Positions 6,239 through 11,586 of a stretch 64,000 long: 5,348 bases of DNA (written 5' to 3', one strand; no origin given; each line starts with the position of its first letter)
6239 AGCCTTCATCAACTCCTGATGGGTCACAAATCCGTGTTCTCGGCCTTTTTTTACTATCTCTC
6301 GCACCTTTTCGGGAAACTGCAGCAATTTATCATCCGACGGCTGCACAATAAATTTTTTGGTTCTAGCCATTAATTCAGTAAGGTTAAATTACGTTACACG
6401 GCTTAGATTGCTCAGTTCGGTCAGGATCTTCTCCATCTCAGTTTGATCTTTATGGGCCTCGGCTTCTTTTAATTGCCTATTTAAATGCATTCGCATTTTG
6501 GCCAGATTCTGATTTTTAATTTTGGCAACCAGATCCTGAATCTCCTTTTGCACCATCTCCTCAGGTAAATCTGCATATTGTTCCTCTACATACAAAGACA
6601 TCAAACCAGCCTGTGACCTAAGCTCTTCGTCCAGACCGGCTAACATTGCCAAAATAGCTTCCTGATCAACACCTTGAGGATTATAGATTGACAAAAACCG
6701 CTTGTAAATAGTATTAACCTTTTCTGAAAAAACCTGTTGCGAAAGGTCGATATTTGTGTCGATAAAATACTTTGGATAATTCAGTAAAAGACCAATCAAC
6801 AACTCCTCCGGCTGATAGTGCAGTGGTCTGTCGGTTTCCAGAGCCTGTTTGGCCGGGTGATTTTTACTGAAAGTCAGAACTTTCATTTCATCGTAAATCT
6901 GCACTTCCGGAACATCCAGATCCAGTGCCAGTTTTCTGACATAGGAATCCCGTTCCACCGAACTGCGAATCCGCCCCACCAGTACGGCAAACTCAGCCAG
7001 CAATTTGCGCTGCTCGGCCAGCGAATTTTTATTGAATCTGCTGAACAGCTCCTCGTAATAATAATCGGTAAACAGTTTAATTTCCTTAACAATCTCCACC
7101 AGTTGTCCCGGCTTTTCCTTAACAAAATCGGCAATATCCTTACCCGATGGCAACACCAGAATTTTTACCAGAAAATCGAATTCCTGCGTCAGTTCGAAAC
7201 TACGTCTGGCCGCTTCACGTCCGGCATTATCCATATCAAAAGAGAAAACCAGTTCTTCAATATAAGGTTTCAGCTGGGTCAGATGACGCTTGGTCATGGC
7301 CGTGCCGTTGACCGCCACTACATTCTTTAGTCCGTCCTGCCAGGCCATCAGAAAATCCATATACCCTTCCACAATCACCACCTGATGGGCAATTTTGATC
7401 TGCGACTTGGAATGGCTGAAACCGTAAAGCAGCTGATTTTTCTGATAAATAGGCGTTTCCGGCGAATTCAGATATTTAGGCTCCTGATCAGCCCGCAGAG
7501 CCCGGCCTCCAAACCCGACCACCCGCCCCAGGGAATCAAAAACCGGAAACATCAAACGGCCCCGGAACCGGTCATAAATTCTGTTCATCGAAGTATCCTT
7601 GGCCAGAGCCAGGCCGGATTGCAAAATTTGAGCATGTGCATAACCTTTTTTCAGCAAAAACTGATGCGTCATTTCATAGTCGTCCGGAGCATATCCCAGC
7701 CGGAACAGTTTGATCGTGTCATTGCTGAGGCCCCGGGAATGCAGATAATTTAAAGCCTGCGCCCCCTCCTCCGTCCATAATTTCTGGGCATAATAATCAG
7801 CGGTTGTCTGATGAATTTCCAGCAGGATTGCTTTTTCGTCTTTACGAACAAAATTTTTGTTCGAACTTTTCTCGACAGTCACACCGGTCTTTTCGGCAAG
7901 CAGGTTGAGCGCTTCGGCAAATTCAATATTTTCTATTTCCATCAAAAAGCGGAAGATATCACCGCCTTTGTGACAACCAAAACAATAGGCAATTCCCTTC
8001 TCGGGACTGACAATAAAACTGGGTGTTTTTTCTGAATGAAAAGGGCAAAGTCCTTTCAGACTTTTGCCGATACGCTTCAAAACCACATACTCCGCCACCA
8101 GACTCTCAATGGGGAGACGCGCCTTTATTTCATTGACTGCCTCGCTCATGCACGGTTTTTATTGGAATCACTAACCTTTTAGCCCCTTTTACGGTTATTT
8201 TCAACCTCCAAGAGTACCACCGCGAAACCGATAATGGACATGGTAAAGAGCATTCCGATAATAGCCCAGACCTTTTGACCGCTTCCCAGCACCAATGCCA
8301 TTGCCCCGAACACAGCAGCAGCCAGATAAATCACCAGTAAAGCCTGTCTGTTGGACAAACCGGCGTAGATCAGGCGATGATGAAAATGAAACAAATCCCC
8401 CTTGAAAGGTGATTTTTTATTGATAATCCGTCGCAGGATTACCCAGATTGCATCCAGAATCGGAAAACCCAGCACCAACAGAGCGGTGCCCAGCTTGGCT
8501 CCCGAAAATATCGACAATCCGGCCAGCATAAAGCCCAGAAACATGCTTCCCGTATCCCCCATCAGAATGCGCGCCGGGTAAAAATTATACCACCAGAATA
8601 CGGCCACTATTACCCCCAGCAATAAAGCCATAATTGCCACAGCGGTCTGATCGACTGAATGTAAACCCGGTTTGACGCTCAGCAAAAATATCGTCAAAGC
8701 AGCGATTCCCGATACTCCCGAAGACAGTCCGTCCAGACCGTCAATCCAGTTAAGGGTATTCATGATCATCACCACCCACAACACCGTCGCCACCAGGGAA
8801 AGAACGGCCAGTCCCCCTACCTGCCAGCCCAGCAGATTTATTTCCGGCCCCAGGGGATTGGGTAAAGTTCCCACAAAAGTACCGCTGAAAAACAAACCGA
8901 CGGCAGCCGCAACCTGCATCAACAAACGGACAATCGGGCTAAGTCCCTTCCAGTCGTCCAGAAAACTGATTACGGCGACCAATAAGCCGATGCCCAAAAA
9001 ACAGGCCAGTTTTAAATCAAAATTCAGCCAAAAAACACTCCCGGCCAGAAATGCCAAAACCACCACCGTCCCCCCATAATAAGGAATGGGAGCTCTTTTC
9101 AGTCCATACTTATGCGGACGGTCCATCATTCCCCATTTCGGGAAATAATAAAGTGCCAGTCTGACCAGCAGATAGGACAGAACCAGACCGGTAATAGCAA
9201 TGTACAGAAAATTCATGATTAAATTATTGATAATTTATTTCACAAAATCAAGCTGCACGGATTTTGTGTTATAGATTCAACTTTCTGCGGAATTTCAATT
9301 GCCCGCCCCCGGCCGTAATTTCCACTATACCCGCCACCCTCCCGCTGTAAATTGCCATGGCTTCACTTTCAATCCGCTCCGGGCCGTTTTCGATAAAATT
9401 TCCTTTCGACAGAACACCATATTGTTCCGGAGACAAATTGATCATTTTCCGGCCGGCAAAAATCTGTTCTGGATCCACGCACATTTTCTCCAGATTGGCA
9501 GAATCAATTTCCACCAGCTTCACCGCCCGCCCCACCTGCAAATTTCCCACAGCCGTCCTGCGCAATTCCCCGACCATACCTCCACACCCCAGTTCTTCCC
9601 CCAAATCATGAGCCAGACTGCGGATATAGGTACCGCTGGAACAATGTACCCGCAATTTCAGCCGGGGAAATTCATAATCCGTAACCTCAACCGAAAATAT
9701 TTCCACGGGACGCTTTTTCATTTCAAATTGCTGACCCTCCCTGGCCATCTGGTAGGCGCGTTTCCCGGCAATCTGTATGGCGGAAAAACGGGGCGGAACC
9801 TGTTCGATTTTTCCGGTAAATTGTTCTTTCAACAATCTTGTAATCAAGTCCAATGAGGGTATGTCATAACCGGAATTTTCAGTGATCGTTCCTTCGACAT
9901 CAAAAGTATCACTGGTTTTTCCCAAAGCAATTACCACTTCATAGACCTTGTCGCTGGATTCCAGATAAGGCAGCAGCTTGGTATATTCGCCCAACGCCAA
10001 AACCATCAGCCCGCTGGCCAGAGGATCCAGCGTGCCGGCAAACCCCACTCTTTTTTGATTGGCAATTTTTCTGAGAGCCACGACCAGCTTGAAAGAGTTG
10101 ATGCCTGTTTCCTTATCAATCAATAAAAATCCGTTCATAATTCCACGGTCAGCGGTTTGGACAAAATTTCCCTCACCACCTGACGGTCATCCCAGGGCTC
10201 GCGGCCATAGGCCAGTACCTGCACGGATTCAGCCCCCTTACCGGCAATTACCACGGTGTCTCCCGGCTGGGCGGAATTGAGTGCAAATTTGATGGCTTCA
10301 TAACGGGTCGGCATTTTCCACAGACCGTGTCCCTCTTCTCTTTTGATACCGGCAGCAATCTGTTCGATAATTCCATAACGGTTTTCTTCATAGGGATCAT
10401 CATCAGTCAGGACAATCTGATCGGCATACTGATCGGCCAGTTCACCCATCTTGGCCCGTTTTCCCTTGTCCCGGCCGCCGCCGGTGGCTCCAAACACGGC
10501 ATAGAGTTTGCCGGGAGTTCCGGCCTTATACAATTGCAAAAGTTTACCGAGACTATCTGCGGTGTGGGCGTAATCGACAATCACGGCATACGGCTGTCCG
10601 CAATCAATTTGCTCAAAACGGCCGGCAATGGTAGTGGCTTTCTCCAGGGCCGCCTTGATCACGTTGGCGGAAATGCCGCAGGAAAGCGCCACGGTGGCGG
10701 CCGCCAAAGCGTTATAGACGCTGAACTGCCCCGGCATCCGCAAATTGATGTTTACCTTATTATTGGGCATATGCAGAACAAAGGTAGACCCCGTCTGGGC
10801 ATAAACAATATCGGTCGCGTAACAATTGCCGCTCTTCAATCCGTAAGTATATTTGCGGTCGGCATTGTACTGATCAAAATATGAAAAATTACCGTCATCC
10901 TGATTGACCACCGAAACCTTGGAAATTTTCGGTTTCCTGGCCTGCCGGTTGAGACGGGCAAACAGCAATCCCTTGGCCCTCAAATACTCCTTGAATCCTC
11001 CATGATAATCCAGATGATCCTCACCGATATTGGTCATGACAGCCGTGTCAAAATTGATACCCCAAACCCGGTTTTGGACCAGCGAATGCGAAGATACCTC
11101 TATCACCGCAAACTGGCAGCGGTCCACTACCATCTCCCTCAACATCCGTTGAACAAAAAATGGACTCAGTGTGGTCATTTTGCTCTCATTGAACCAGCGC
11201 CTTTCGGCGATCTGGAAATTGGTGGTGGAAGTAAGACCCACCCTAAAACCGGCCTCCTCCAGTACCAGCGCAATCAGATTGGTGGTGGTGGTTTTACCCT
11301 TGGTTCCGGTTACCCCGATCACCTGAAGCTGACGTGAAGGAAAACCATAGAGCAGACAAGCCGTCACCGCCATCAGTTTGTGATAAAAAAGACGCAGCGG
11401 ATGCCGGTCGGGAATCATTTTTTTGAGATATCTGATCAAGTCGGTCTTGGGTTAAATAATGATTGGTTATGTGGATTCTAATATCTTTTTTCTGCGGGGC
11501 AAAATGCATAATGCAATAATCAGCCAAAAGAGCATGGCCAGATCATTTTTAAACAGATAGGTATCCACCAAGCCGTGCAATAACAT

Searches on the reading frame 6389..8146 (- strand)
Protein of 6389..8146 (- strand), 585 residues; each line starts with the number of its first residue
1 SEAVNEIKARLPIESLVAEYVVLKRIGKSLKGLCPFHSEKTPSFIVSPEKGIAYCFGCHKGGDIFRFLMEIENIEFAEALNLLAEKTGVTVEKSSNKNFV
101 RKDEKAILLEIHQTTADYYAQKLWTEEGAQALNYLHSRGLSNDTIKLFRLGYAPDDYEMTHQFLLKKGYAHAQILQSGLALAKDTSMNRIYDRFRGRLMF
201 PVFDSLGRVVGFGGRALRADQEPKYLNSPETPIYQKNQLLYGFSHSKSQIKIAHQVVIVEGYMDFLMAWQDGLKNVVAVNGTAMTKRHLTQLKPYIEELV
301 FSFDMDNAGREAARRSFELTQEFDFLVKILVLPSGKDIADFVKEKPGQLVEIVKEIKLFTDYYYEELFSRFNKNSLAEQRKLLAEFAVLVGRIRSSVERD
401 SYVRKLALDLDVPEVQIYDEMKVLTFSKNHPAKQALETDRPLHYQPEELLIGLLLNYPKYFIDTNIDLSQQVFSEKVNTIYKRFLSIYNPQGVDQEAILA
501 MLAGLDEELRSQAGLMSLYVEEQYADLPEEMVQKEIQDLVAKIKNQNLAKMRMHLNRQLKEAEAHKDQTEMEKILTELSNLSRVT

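Call 13: search_protein_families(library=pfam, proteins=[window:6389-8146:-], max_evalue=0.001)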
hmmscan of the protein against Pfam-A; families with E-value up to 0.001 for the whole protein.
window:6389-8146:- (585 aa): 7 families
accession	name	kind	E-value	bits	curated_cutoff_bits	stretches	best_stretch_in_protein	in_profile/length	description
PF08275.17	DNAG_N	-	9.9e-43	145.7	26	1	118-246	1-127/128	DNA primase catalytic core, N-terminal domain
PF01807.25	Zn_ribbon_DnaG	-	2.6e-32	111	24.9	1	2-94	4-96/98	CHC2 zinc finger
PF13155.12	Toprim_2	-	7.7e-20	71.5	22.1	1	257-341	1-87/88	Toprim-like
PF13662.12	Toprim_4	-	1.2e-13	51.5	25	1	255-325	2-79/85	Toprim domain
PF01751.28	Toprim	-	4.4e-07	30.4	23.1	1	256-320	2-80/96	Toprim domain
PF13362.12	Toprim_3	-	1.6e-06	28.9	27.2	1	256-344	2-91/95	Toprim domain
PF10410.14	DnaB_bind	-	2.4e-06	28.1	20.6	1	361-413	2-54/56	DnaB-helicase binding domain of primase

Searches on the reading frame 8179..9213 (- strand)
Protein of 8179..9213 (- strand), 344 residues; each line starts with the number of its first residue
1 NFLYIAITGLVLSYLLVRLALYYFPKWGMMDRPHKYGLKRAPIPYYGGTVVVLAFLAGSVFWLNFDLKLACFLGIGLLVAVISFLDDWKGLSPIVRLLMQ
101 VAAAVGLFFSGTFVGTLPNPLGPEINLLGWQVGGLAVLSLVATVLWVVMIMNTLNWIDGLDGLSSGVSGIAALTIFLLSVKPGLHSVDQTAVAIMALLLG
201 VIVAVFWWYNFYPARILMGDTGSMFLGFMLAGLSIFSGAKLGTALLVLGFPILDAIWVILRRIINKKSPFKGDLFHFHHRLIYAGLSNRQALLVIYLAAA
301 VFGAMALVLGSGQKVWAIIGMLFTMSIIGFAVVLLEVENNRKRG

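Call 13: search_protein_families(library=pfam, proteins=[window:8179-9213:-], max_evalue=0.001)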
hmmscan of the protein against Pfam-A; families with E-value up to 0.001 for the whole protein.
window:8179-9213:- (344 aa): 1 family
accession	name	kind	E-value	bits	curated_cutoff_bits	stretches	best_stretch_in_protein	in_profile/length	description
PF00953.26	Glycos_transf_4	-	5.1e-33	114.8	27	1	71-237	3-159/160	Glycosyl transferase family 4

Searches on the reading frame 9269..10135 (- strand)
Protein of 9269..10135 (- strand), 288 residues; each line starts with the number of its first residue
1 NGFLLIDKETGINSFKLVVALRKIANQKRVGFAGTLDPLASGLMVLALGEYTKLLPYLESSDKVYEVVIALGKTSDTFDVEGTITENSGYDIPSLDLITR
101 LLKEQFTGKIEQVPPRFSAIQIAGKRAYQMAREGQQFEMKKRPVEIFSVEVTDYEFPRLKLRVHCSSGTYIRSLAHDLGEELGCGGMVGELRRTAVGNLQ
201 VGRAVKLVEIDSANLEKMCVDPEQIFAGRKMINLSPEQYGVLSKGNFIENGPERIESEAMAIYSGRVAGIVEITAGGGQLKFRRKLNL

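Call 13: search_protein_families(library=pfam, proteins=[window:9269-10135:-], max_evalue=0.001)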
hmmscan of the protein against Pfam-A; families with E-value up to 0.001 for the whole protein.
window:9269-10135:- (288 aa): 3 families
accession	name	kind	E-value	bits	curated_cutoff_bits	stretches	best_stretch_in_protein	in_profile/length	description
PF01509.24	TruB_N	-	4.2e-51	173.7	27.3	1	22-171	1-149/149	TruB family pseudouridylate synthase (N terminal domain)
PF16198.10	TruB_C_2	-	1.6e-11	44.6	29.3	1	172-215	1-44/66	tRNA pseudouridylate synthase B C-terminal domain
PF01192.27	RNA_pol_Rpb6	-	0.00076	19.9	26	0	110-144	3-39/53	RNA polymerase Rpb6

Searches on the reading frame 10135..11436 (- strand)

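Call 13: search_protein_families(library=pfam, proteins=[window:10135-11436:-], max_evalue=0.001)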
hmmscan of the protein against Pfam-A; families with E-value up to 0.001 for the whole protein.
window:10135-11436:- (433 aa): 2 families
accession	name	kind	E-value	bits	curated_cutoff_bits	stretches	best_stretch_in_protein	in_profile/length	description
PF08245.18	Mur_ligase_M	-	2.2e-49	168.6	24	1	42-250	1-200/200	Mur ligase middle domain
PF02875.26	Mur_ligase_C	-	1.6e-25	90.8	28.4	1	272-401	1-127/127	Mur ligase, glutamate ligase domain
